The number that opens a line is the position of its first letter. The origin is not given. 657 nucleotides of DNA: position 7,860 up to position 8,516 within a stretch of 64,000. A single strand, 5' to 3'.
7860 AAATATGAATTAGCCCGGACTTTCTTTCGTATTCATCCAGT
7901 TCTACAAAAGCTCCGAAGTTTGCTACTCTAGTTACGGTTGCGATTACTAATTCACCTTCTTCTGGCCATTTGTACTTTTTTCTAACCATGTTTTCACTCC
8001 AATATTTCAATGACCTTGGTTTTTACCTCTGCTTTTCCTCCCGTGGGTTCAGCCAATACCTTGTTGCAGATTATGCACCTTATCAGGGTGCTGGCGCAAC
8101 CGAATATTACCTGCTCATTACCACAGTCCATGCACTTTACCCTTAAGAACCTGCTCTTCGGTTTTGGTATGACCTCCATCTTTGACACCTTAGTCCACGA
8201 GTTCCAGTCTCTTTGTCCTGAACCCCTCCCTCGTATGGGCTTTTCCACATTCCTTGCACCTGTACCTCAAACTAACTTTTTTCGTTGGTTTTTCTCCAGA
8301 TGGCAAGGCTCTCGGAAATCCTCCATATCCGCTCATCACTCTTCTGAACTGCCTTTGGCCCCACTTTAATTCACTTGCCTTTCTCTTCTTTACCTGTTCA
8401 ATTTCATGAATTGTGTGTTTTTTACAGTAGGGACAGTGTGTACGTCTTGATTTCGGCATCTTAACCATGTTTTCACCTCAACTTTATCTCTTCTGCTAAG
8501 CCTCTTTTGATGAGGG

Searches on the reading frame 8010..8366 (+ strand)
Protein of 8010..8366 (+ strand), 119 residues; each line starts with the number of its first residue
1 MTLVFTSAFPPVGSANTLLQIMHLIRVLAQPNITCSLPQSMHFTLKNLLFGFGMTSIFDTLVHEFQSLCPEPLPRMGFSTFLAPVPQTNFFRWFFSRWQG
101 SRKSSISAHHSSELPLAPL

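Call 80: search_protein_families(library=pfam, proteins=[window:8010-8366:+], max_evalue=0.1)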
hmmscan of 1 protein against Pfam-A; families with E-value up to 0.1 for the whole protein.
window:8010-8366:+ (119 aa): 0 families
